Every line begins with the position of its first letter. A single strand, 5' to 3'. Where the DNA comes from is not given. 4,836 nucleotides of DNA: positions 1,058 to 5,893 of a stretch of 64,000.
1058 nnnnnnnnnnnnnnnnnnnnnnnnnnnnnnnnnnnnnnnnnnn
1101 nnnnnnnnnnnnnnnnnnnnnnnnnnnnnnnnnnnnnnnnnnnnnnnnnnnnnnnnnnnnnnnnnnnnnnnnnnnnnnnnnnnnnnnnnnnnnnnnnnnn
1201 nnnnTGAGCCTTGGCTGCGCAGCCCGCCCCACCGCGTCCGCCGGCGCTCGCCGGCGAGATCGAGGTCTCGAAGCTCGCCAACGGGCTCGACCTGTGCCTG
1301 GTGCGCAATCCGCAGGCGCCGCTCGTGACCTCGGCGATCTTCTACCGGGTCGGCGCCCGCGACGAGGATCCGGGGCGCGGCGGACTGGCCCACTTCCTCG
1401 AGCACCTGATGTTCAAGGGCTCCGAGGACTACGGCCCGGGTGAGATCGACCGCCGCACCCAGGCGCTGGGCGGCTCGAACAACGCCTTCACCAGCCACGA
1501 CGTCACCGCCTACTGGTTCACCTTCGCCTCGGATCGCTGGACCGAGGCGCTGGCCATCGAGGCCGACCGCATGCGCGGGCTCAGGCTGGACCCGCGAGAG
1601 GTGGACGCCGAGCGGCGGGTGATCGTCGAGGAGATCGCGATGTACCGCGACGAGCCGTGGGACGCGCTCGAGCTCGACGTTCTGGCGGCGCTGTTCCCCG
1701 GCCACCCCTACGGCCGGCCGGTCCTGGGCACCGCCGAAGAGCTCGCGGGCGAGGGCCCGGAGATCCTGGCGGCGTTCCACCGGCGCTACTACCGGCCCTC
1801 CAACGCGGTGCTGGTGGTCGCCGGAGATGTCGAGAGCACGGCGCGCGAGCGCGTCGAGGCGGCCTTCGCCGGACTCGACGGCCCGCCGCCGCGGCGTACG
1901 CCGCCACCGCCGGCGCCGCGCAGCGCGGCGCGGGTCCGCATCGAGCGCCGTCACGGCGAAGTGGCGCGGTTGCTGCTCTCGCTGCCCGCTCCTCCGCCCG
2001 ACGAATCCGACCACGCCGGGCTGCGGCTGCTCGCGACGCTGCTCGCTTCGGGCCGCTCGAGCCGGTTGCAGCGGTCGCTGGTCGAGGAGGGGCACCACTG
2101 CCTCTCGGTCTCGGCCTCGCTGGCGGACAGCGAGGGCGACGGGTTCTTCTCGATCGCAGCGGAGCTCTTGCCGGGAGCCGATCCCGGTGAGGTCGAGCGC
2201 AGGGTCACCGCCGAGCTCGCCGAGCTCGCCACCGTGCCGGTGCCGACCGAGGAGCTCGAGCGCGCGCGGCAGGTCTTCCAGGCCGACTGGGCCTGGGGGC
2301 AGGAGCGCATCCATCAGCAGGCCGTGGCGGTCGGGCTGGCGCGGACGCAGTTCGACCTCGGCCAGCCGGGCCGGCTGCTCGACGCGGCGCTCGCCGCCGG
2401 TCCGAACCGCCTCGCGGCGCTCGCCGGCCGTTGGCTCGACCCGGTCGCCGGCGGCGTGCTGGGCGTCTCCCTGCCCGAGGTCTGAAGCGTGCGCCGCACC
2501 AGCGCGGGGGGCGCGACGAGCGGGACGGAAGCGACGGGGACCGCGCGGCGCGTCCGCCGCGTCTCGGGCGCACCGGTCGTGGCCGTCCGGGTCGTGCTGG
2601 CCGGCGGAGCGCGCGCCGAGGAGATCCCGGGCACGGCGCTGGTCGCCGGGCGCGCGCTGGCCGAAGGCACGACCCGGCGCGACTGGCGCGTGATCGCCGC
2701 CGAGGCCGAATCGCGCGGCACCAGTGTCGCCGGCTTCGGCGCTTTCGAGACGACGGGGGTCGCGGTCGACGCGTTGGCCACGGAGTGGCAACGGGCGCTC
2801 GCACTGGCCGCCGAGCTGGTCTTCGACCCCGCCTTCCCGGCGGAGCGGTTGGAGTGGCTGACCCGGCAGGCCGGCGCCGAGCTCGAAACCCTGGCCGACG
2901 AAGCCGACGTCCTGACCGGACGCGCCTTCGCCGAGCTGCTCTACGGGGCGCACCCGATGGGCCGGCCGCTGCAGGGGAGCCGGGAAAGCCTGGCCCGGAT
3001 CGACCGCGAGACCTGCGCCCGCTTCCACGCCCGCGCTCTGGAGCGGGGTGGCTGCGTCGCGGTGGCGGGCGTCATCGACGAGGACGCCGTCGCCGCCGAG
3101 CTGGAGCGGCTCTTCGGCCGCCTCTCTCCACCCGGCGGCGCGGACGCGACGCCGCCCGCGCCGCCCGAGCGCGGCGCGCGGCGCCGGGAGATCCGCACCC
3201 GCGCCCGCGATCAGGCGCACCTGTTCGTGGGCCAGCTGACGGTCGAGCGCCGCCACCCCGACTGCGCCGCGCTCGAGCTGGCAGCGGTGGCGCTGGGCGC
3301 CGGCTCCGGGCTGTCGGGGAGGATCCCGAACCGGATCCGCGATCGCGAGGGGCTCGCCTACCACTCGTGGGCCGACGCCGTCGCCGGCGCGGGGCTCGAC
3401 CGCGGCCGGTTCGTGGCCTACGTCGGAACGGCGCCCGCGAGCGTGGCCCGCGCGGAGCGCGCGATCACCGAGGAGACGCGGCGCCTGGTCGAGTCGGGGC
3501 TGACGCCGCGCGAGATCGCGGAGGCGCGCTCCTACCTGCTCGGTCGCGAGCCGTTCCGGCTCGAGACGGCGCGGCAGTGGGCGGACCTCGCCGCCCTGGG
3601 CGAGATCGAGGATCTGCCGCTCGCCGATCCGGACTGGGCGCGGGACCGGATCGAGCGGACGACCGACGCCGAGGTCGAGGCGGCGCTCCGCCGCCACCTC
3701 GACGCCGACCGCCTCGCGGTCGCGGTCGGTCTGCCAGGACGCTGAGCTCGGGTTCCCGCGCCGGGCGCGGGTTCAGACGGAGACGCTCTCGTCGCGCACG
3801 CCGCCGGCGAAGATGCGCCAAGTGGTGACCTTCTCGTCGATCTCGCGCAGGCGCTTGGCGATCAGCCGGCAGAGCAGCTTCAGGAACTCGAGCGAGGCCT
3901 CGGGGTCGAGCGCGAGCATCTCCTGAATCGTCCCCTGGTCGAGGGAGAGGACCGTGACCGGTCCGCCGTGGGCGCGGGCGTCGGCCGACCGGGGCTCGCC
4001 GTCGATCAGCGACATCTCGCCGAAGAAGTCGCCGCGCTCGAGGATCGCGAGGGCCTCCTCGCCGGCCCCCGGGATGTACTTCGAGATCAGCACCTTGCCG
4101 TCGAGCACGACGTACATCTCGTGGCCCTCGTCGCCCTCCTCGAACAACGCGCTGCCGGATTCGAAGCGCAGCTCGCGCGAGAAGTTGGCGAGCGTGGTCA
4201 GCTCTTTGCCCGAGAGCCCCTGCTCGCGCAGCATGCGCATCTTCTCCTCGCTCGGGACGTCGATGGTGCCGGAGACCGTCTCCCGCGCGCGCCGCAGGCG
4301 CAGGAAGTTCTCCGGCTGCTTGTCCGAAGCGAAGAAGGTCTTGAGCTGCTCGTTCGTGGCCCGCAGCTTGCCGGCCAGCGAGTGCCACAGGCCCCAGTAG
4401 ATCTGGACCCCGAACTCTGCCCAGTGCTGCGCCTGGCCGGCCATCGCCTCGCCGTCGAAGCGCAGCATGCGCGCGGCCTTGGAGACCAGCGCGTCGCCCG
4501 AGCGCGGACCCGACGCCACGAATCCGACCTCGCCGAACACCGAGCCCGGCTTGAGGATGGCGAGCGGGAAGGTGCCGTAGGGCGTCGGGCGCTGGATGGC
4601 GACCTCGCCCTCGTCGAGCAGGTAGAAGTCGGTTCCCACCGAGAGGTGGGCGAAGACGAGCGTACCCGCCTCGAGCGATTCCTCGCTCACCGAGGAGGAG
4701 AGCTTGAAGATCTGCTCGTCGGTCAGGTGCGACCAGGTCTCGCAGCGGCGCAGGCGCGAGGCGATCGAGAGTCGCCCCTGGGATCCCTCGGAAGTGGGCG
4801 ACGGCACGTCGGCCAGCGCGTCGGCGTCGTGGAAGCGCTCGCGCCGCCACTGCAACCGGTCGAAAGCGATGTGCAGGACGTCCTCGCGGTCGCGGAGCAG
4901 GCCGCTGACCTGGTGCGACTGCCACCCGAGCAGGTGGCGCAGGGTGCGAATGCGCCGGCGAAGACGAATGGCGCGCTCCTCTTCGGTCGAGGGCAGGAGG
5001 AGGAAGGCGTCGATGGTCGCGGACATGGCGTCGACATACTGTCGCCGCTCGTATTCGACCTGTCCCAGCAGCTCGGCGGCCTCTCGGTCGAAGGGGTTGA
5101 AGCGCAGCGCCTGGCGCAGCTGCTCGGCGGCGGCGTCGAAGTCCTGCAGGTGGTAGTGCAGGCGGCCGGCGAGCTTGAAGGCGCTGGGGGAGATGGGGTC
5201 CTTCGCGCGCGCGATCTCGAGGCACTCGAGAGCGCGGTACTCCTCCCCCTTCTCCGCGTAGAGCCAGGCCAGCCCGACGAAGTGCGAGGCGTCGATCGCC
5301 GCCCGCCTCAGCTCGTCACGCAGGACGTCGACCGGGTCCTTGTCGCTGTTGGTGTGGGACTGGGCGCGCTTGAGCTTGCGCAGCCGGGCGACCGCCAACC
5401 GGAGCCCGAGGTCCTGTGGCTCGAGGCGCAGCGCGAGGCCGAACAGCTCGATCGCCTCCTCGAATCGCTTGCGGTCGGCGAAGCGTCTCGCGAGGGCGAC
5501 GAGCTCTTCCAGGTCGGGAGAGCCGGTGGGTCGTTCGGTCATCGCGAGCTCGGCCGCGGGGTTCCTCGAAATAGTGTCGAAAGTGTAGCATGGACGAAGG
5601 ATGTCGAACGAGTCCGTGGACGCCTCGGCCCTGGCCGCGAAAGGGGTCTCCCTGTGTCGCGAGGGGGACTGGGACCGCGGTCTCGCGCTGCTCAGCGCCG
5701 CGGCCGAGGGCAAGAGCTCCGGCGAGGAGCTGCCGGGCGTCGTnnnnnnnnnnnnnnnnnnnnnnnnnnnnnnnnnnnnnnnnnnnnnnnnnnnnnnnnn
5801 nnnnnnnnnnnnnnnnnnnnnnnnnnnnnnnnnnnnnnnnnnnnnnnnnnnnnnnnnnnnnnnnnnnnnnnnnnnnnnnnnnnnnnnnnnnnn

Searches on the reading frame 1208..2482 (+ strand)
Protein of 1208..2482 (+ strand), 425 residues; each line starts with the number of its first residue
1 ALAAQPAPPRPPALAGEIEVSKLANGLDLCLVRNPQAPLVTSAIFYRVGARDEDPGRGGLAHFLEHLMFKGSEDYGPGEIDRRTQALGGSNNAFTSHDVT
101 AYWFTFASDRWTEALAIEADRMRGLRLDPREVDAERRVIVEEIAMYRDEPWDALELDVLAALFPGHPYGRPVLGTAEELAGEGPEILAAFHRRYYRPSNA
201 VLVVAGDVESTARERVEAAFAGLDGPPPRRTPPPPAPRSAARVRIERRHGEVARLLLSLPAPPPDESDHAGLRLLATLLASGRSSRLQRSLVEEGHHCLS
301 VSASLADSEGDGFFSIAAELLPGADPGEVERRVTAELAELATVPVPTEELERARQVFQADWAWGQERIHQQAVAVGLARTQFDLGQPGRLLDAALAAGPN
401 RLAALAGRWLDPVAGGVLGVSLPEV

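Call 59: search_protein_families(library=pfam, proteins=[window:1208-2482:+], max_evalue=0.0001)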
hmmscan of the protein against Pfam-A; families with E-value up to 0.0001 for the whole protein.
window:1208-2482:+ (425 aa): 2 families
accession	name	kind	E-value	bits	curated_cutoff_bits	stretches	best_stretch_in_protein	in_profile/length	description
PF05193.26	Peptidase_M16_C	-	2.3e-31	109.5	23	1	186-355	6-179/181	Peptidase M16 inactive domain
PF00675.25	Peptidase_M16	-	4.2e-27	95.3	22.3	1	31-175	4-148/149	Insulinase (Peptidase family M16)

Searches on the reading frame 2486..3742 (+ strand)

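Call 59: search_protein_families(library=pfam, proteins=[window:2486-3742:+], max_evalue=0.0001)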
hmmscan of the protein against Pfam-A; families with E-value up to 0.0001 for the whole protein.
window:2486-3742:+ (419 aa): 2 families
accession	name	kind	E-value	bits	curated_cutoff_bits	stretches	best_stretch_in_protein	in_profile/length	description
PF05193.26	Peptidase_M16_C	-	2.3e-19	70.4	23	1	191-349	22-179/181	Peptidase M16 inactive domain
PF00675.25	Peptidase_M16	-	4.3e-07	30.4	22.3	1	29-162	10-145/149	Insulinase (Peptidase family M16)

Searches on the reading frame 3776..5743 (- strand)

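Call 59: search_protein_families(library=pfam, proteins=[window:3776-5743:-], max_evalue=0.0001)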
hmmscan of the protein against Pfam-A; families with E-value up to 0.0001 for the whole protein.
window:3776-5743:- (656 aa): 9 families
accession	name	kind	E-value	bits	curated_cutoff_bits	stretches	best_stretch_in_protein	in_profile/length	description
PF00027.35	cNMP_binding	-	6.3e-33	113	27.5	2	525-611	2-87/89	Cyclic nucleotide-binding domain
PF07719.23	TPR_2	-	1.7e-10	40.6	27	0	188-217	3-32/34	Tetratricopeptide repeat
PF13432.12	TPR_16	-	3.2e-10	40.7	32.7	2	192-246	3-56/65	Tetratricopeptide repeat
PF13428.12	TPR_14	-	4.1e-07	30.5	23.5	0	188-228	3-43/44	Tetratricopeptide repeat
PF00515.34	TPR_1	-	6.3e-07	29.4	27.8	0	192-217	7-32/34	Tetratricopeptide repeat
PF13414.12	TPR_11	-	1.3e-05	25.3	26.8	0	193-229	1-37/42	TPR repeat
PF14559.12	TPR_19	-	2.2e-05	25.1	25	0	170-228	9-67/68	Tetratricopeptide repeat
PF13181.12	TPR_8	-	2.4e-05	24.6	25.7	0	192-217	7-32/34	Tetratricopeptide repeat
PF13371.12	TPR_9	-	8.9e-05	22.9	35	1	162-225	5-67/73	Tetratricopeptide repeat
